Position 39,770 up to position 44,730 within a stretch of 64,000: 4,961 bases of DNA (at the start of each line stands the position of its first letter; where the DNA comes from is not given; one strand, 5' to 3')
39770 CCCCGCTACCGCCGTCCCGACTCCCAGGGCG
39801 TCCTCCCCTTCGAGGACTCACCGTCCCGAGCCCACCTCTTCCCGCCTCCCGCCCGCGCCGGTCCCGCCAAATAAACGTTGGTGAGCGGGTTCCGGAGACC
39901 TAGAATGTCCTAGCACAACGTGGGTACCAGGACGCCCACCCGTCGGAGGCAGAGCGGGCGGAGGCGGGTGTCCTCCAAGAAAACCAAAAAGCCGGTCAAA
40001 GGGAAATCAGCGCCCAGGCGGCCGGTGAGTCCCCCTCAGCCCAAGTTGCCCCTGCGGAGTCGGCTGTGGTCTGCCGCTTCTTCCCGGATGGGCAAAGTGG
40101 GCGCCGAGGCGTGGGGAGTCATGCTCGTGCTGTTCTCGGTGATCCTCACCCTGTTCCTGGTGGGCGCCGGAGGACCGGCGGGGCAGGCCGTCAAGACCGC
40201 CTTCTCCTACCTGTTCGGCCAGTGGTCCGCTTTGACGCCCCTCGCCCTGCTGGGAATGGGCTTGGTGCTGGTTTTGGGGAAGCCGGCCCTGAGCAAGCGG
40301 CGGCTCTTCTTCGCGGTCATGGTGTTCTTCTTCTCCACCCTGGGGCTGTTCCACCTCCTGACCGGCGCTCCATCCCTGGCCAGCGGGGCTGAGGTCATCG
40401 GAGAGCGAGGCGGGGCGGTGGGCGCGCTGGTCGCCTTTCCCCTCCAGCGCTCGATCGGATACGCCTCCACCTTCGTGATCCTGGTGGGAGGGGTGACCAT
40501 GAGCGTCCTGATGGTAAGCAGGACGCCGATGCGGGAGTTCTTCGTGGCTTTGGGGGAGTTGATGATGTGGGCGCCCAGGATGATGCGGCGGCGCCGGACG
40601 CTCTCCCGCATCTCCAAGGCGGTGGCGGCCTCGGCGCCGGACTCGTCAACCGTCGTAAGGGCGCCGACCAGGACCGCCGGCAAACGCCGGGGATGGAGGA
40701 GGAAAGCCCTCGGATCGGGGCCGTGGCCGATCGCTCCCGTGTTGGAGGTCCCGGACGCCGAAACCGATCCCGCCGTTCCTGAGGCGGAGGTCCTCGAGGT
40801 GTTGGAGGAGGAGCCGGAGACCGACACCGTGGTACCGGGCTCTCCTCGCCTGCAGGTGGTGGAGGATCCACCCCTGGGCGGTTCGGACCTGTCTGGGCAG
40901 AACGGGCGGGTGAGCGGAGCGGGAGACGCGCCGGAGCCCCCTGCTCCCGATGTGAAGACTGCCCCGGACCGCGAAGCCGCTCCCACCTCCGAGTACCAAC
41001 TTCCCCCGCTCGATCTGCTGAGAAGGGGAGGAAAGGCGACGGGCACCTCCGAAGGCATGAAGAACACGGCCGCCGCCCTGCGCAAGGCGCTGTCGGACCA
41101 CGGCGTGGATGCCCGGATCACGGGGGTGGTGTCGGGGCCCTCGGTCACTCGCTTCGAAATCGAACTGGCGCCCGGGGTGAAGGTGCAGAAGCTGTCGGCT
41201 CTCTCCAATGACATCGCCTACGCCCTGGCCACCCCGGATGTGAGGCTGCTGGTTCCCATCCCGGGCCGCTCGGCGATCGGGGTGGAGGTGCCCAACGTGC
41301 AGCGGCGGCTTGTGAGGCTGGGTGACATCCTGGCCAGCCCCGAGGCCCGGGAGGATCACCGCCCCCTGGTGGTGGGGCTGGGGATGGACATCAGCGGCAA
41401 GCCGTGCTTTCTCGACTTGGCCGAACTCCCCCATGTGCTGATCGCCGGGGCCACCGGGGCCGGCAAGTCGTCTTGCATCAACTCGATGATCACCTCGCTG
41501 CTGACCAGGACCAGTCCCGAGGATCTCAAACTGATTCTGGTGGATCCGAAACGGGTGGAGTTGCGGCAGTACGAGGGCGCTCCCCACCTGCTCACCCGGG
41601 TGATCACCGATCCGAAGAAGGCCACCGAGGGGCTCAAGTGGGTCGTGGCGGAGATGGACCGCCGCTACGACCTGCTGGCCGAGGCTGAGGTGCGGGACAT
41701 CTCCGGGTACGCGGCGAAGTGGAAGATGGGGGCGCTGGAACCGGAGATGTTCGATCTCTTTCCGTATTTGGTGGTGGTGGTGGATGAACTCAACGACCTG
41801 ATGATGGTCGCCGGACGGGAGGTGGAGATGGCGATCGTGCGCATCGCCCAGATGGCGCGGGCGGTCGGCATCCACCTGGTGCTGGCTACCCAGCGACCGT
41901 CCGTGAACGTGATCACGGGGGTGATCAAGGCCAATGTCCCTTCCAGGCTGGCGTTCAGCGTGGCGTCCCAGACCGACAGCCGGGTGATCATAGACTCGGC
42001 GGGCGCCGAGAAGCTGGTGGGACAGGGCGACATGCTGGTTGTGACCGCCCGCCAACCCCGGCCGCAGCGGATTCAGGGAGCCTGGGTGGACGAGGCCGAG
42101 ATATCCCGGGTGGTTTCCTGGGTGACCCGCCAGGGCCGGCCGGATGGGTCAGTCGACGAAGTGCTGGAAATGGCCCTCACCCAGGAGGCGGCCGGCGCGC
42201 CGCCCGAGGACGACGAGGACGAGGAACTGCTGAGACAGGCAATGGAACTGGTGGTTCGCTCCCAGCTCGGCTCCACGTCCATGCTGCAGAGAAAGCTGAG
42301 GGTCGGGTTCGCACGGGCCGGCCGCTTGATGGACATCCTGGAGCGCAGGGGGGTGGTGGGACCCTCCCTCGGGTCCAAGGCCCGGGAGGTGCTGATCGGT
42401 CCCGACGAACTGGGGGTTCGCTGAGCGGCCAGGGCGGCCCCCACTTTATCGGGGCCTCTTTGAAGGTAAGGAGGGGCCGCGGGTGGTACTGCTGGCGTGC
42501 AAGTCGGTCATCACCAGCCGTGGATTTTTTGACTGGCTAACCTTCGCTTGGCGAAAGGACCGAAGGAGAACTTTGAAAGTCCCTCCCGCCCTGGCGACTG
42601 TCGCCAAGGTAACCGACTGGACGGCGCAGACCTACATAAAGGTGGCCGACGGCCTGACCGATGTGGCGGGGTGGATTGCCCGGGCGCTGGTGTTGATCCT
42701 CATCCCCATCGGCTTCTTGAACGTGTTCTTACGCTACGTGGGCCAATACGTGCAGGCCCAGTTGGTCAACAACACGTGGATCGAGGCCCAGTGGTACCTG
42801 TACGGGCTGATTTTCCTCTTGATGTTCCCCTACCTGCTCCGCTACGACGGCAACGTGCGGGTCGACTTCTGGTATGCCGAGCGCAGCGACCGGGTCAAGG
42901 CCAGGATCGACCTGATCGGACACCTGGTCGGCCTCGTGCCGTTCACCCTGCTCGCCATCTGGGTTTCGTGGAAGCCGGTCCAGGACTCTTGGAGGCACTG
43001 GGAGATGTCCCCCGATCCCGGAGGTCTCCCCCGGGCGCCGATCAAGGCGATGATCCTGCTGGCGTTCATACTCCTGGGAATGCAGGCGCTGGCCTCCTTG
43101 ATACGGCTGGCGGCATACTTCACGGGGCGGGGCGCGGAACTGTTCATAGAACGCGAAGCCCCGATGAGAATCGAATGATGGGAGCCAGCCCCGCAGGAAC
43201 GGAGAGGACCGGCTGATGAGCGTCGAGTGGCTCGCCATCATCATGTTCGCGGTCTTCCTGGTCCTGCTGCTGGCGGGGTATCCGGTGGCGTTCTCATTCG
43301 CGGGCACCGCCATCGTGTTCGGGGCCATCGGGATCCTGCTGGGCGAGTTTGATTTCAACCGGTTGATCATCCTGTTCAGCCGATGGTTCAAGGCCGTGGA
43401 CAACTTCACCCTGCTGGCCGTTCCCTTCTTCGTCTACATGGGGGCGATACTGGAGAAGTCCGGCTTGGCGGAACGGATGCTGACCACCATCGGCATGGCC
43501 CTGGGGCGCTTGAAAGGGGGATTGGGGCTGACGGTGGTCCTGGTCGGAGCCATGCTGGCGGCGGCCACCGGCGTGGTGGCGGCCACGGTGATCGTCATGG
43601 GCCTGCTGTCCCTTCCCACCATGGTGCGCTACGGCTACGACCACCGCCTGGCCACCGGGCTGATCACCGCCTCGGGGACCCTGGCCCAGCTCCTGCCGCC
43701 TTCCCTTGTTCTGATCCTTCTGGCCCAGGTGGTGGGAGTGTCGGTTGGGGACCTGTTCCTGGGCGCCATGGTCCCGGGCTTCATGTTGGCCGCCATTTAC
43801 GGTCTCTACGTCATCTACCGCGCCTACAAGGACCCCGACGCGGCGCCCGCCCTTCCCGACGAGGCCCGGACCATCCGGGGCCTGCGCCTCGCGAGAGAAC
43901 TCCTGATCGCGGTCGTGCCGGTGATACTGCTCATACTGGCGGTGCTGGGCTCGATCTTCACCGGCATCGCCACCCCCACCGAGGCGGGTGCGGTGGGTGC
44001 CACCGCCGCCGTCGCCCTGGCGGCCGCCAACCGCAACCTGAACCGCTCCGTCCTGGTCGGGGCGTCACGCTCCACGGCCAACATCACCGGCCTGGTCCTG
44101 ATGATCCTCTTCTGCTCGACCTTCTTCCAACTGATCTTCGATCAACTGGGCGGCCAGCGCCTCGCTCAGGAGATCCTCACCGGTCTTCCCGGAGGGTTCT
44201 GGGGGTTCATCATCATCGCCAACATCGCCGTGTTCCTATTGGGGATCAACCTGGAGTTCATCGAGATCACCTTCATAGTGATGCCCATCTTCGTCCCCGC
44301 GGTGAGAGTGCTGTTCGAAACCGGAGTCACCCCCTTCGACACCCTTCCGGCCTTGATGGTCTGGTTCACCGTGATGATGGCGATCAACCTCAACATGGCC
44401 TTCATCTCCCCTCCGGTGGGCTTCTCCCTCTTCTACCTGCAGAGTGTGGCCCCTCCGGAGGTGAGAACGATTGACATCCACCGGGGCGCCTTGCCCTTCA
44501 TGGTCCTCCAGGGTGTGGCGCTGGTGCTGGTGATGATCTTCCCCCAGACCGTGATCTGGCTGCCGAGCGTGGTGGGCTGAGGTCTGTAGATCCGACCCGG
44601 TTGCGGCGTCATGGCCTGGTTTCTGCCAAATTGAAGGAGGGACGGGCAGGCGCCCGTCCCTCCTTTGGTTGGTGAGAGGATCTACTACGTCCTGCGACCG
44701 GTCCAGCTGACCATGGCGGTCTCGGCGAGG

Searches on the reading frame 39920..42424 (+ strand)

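Call 70: search_protein_families(library=pfam, proteins=[window:39920-42424:+])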
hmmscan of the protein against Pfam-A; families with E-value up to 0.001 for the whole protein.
window:39920-42424:+ (834 aa): 5 families
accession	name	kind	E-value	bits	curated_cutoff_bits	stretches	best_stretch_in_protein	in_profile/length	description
PF01580.24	FtsK_SpoIIIE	-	1.7e-62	211.2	24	1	467-662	2-221/221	FtsK/SpoIIIE family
PF17854.6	FtsK_alpha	-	6.1e-27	94.2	22.9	1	361-459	1-101/101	FtsK alpha domain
PF09397.16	FtsK_gamma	-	4e-24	84.6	30.6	1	766-826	2-62/63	Ftsk gamma domain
PF13491.11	FtsK_4TM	-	0.00025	21.2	23.1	1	84-208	47-167/171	4TM region of DNA translocase FtsK/SpoIIIE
PF01935.23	DUF87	-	0.00043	20.9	23.2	1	492-544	10-61/220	Helicase HerA, central domain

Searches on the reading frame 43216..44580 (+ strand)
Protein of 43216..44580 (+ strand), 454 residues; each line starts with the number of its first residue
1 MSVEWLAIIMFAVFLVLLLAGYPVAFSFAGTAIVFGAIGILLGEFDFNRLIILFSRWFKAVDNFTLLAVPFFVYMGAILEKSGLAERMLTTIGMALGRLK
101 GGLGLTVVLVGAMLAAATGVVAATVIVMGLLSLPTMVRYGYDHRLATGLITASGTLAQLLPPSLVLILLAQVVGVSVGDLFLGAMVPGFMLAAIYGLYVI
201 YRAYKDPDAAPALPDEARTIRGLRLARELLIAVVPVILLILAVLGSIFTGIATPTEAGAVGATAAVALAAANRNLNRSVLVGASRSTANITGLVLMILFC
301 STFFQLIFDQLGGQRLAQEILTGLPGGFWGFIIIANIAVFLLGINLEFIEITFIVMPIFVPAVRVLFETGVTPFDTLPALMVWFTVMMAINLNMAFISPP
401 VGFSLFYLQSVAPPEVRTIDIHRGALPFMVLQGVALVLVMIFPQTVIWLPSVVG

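Call 70: search_protein_families(library=pfam, proteins=[window:43216-44580:+])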
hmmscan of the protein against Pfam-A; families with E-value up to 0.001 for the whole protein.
window:43216-44580:+ (454 aa): 1 family
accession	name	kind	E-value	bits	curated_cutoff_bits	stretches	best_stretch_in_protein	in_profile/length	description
PF06808.19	DctM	-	9.5e-78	262.3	23.8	1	11-444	1-412/413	Tripartite ATP-independent periplasmic transporter, DctM component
